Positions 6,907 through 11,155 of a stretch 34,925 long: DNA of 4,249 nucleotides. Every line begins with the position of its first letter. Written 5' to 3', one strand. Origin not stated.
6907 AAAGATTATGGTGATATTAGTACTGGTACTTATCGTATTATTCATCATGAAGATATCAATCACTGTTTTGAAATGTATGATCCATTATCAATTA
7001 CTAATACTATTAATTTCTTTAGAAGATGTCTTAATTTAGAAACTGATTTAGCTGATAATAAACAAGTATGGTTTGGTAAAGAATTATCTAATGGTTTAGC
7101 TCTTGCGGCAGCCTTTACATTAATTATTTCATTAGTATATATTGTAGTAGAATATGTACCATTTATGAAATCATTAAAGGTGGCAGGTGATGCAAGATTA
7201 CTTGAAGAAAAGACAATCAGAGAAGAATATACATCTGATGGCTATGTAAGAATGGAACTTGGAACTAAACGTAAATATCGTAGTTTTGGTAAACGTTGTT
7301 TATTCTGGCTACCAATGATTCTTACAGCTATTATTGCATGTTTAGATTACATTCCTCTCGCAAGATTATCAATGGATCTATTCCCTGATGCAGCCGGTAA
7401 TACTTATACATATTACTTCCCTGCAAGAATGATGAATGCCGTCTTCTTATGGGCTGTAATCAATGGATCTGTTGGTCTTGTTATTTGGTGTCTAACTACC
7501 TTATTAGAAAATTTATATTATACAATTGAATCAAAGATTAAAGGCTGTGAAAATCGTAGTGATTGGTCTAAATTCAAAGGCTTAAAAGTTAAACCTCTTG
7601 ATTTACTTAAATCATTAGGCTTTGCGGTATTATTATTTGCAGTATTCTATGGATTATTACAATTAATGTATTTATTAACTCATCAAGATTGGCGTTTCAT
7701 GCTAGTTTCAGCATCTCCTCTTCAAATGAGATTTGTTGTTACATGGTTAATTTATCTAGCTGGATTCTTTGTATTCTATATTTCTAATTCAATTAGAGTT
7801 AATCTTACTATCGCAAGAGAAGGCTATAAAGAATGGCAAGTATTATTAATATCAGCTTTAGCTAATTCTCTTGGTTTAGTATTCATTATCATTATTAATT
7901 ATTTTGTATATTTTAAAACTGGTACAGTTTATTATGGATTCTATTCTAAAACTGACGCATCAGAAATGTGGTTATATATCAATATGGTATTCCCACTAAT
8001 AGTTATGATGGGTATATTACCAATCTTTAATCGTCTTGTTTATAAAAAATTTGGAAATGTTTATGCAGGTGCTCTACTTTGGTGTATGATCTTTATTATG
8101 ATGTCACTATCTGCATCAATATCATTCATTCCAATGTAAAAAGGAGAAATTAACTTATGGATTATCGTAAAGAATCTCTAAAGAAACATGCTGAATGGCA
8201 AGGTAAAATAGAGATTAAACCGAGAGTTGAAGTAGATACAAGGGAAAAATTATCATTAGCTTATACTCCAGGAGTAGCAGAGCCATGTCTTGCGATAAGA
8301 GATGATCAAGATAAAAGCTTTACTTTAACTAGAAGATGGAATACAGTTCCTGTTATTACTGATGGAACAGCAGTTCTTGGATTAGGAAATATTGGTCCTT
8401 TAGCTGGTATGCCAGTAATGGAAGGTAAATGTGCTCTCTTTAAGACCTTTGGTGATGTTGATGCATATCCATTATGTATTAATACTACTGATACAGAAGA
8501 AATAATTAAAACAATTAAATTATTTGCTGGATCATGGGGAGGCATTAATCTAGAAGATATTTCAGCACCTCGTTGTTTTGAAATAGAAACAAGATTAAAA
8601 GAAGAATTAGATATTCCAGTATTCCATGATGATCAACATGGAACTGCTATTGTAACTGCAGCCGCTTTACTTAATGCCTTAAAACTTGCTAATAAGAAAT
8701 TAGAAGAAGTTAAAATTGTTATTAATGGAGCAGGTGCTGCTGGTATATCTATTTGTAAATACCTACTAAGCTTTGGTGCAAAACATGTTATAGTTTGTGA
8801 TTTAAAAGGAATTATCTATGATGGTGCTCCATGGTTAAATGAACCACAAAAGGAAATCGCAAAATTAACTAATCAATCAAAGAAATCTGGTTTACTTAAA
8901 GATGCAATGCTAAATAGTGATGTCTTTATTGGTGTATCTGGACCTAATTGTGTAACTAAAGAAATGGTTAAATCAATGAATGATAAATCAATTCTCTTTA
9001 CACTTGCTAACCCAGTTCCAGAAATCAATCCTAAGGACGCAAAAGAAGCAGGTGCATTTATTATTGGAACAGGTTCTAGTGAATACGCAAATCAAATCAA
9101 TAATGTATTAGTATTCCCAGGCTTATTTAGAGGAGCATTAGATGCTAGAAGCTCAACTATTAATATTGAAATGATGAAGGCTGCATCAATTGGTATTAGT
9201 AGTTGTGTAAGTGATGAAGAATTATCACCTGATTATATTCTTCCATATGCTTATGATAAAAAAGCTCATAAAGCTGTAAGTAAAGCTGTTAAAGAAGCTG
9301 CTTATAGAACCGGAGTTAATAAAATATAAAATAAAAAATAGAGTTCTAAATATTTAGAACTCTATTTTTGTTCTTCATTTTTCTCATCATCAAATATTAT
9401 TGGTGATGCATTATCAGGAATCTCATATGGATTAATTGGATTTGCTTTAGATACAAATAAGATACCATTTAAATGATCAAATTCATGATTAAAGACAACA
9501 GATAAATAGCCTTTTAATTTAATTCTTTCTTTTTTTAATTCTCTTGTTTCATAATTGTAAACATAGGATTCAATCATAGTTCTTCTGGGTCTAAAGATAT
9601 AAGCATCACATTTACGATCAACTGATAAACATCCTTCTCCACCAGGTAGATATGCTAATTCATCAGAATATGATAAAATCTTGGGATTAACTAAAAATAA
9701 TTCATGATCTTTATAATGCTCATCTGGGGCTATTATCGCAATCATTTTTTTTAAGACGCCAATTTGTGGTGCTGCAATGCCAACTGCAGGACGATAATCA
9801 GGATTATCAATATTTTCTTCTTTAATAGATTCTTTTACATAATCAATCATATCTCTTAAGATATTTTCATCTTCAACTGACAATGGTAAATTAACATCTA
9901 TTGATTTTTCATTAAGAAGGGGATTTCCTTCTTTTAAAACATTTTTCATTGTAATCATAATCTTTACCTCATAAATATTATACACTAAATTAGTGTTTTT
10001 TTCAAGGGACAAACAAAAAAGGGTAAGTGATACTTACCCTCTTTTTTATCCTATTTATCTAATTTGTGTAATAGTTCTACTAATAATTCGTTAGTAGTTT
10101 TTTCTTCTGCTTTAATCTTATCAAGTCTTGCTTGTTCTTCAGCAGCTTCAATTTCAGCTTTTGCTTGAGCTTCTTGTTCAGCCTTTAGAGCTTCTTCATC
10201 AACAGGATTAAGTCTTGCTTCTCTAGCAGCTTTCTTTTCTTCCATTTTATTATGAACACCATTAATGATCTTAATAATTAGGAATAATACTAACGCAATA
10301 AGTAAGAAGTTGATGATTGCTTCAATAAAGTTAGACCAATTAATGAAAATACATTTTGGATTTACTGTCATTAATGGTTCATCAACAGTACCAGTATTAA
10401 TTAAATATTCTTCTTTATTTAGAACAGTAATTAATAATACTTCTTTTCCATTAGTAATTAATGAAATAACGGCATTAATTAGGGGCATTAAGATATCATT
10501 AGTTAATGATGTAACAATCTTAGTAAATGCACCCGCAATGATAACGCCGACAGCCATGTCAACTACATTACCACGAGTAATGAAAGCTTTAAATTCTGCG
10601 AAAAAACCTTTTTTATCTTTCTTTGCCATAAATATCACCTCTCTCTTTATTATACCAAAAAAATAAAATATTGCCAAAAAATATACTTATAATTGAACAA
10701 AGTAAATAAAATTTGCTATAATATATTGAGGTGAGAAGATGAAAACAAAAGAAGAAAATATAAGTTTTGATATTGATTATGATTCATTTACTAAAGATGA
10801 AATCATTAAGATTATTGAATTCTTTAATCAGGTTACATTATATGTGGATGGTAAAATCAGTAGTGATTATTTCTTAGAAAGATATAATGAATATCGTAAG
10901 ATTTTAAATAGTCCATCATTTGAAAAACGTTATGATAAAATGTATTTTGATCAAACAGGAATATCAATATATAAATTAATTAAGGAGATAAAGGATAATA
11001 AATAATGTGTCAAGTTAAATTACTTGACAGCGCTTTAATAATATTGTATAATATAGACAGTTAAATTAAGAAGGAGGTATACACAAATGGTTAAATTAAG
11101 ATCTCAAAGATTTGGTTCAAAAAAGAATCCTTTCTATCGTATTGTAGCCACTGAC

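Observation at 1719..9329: LysR-divergent five-gene operon: three modular lipoproteins, a membrane-embedded hydrolase and a malic enzyme (best candidate for an undescribed system)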

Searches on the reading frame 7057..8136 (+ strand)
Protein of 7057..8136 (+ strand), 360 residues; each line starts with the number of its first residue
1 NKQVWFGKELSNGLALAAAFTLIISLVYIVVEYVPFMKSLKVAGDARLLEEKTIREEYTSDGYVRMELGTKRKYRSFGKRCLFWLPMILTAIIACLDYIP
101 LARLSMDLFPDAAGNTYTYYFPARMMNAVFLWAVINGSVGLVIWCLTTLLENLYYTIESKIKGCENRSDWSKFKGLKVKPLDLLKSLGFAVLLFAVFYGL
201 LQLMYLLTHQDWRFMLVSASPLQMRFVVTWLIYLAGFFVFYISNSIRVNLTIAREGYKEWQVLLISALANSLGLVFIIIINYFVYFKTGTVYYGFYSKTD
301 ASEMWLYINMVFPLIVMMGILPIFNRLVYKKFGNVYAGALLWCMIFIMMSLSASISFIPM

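Call 49: search_solved_structures(query=A5, max_evalue=10)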
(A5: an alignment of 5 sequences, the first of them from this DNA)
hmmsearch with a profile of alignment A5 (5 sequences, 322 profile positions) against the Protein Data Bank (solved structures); distinct sequences matched with E-value up to 10: 0.
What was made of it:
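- Tried and rejected: C-terminal 8-TM domain: a profile against PDB sequences gave no hit at E<=10 (call 49).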

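Call 50: search_protein_families(library=pfam, alignment_id=A5, max_evalue=10)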
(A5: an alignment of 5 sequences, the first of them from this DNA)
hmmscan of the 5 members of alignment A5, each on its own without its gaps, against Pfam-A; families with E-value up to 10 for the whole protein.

A. member 1, seq(360 aa): 1 family
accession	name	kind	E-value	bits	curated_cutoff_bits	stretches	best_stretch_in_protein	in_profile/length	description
PF04971.17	Phage_holin_2_1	-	0.53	10.8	26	2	132-159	32-58/64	Bacteriophage P21 holin S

B. families by the number of members that match (of 5 scanned): 7 families
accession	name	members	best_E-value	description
PF17597.7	DUF5493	1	0.25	Family of unknown function (DUF5493)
PF17566.7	DUF5472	1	0.25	Family of unknown function (DUF5472)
PF13038.11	DUF3899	1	0.3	Domain of unknown function (DUF3899)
PF04971.17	Phage_holin_2_1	1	0.53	Bacteriophage P21 holin S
PF15050.11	SCIMP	1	0.67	SCIMP protein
PF14145.11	YrhK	1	0.77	YrhK-like protein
PF13994.11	PgaD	1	2.1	PgaD-like protein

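Call 80: search_protein_families(library=ncbifam, alignment_id=A5, max_evalue=1)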
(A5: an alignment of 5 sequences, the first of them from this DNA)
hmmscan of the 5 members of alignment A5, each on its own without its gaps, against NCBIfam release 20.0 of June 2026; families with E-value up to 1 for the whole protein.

A. member 1, seq(360 aa): 0 families

B. families by the number of members that match (of 5 scanned): 2 families
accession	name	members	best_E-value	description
TIGR03943.1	TIGR03943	1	0.17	TIGR03943 family putative permease subunit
NF053819.1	EF0750_LPXTG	1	0.71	EF2685/EF0750 family sortase-dependent surface protein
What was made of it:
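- Closest known: OatA/PatB-type enzymes. Different: No homology to AT3/MBOAT domains (calls 50, 80).
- Tried and rejected: Pfam and NCBIfam at E<=10 and E<=1 gave only noise (calls 50, 80).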

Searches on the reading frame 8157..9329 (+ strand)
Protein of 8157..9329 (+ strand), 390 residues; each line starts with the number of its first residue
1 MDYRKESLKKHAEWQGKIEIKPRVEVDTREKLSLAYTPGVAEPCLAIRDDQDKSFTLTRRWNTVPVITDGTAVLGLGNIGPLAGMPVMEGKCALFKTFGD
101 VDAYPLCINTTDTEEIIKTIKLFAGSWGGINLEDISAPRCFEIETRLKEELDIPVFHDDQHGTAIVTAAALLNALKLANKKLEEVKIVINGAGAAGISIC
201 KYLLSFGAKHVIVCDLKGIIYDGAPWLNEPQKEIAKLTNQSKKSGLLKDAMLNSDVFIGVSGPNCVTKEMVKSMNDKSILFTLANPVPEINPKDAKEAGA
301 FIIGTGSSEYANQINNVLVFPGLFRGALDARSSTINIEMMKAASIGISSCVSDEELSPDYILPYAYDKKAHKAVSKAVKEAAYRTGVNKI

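Call 3: search_protein_families(library=pfam, proteins=[window:8157-9329:+], max_evalue=0.1)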
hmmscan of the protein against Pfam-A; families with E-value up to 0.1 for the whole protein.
window:8157-9329:+ (390 aa): 7 families
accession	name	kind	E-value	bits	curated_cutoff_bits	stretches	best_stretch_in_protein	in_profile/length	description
PF00390.24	malic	-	1.8e-27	96.8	23.1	1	16-148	2-182/182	Malic enzyme, N-terminal domain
PF03949.21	Malic_M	-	2.6e-24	86.3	23.5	1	162-380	3-255/258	Malic enzyme, NAD binding domain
PF00208.27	ELFV_dehydrog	-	1.2e-05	25.6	23.4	1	162-230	9-75/241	Glutamate/Leucine/Phenylalanine/Valine dehydrogenase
PF00899.27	ThiF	-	4.1e-05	23.3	28.1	1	178-215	14-51/238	ThiF family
PF01262.27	AlaDh_PNT_C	-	0.00076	19.4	23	1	183-284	27-129/214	Alanine dehydrogenase/PNT, C-terminal domain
PF01488.26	Shikimate_DH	-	0.0072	16.8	24.3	1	179-215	4-43/138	Shikimate / quinate 5-dehydrogenase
PF07992.20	Pyr_redox_2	-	0.087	12.7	26.1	0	186-307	2-109/291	Pyridine nucleotide-disulphide oxidoreductase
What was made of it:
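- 8157..9329 (+): g5: small NAD(P)-dependent malic enzyme (390 aa). Pfam malic plus Malic_M (call 3).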

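Call 4: search_protein_families(library=ncbifam, proteins=[window:8157-9329:+], max_evalue=0.1)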
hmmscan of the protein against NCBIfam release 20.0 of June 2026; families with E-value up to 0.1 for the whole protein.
window:8157-9329:+ (390 aa): 13 families
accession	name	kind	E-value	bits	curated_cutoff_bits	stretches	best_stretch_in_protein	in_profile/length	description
NF009501.0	PRK12861.1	subfamily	5.9e-101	338.7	1178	1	14-355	19-360/764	NADP-dependent malic enzyme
NF010052.0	PRK13529.1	subfamily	5.2e-34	117.8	326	2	130-388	244-537/564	oxaloacetate-decarboxylating malate dehydrogenase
NF041582.1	malolactic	exception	9.6e-22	77.3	850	1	132-389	229-517/536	malolactic enzyme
NF041398.1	GluDhGdhB_Halo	equivalog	2e-05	23.7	620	1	172-273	195-300/410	glutamate dehydrogenase GdhB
TIGR03366.1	HpnZ_proposed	hypoth_equivalog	0.00067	18.9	328.1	1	164-270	137-239/315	putative phosphonate catabolism associated alcohol dehydrogenase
NF006929.0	PRK09414.1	equivalog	0.0028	16.7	536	1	173-231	221-279/445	NADP-specific glutamate dehydrogenase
TIGR02356.1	adenyl_thiF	equivalog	0.0033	16.8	275.25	1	179-216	16-53/203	thiazole biosynthesis adenylyltransferase ThiF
NF010634.0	PRK14031.1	equivalog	0.016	13.7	822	1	170-225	214-269/444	NADP-specific glutamate dehydrogenase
TIGR01035.1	hemA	equivalog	0.019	13.9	209.55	1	162-215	160-211/416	glutamyl-tRNA reductase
NF000744.0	PRK00045.1-3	equivalog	0.03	13.2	429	1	159-214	159-215/447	glutamyl-tRNA reductase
NF035922.1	Trp_DH_ScyB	equivalog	0.039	12.9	600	1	174-215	158-198/346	tryptophan dehydrogenase ScyB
NF003808.0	PRK05396.1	equivalog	0.043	12.7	380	1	181-278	161-257/341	L-threonine 3-dehydrogenase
TIGR01381.1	E1_like_apg7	equivalog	0.088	11.2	571.35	0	180-217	333-370/663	E1-like protein-activating enzyme Gsa7p/Apg7p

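Call 74: search_solved_structures(query=window:8157-9326:+, max_evalue=1e-30)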
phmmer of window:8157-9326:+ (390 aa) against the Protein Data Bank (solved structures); distinct sequences matched with E-value up to 1e-30: 12.
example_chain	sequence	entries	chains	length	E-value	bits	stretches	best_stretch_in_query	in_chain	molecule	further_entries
2a9f_A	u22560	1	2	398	2.3e-126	424.9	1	10-383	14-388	putative malic enzyme ((S)-malate:NAD+ oxidoreductase (decarboxylating))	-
5cee_A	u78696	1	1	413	1.7e-123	415.4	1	2-387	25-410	NAD-dependent malic enzyme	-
2hae_A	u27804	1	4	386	1.7e-119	402.3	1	7-382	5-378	Malate oxidoreductase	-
1vl6_A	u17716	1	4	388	1.8e-119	402.2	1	6-381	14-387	malate oxidoreductase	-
1ww8_A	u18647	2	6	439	6.1e-103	347.8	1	9-387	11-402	malate oxidoreductase | 439aa long hypothetical malate oxidoreductase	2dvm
6zn4_A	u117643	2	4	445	1.3e-99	336.8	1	4-359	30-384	NADP-dependent malate dehydrogenase,Malate dehydrogenase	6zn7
6zng_A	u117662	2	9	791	6.5e-99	334.6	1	4-359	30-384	NADP-dependent malate dehydrogenase,Malate dehydrogenase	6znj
9kru_A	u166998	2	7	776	1e-98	333.9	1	4-348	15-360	NADP-dependent malic enzyme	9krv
9m2i_A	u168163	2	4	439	5.1e-98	331.6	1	15-387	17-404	NADP-dependent malic enzyme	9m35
8jzo_A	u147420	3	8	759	3e-97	329.1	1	15-387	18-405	NADP-dependent malic enzyme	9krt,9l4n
9krw_A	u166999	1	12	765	3.1e-97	329.1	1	15-387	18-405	NADP-dependent malic enzyme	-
3nv9_A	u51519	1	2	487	1.5e-78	267.5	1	3-382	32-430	Malic enzyme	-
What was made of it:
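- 8157..9329 (+): PDB 2A9F E=2e-126, 5CEE, 2HAE (call 74).
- On Prokaryotic small malic enzyme: PF00390 96.8 bits, PF03949 86.3 bits (call 3); PDB 2A9F E=2e-126 (call 74)
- Checked: g5: malic plus Malic_M domains; PDB 2A9F at E=2e-126 (call 74).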

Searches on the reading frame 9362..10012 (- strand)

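Call 65: search_protein_families(library=pfam, proteins=[window:9362-10012:-], max_evalue=0.001)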
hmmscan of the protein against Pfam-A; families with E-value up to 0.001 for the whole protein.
window:9362-10012:- (216 aa): 1 family
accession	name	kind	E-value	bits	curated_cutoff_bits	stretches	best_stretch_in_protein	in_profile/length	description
PF01327.26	Pep_deformylase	-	5.5e-30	104.5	22.8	1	22-193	1-153/156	Polypeptide deformylase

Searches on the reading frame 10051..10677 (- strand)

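Call 65: search_protein_families(library=pfam, proteins=[window:10051-10677:-], max_evalue=0.001)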
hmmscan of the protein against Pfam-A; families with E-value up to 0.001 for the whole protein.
window:10051-10677:- (208 aa): 1 family
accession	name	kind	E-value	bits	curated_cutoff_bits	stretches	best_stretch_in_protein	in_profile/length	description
PF01741.23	MscL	-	3.9e-31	108.4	27.4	1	25-160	1-110/123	Large-conductance mechanosensitive channel, MscL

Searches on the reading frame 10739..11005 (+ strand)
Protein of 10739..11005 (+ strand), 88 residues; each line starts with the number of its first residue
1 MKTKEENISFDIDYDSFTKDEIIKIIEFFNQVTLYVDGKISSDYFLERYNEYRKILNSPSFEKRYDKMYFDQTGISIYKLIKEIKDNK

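Call 65: search_protein_families(library=pfam, proteins=[window:10739-11005:+], max_evalue=0.001)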
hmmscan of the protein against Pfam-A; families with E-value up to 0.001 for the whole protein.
window:10739-11005:+ (88 aa): 1 family
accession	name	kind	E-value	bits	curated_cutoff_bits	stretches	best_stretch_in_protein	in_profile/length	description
PF05256.17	UPF0223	-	8.3e-16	58.6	25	1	16-87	9-80/86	Uncharacterised protein family (UPF0223)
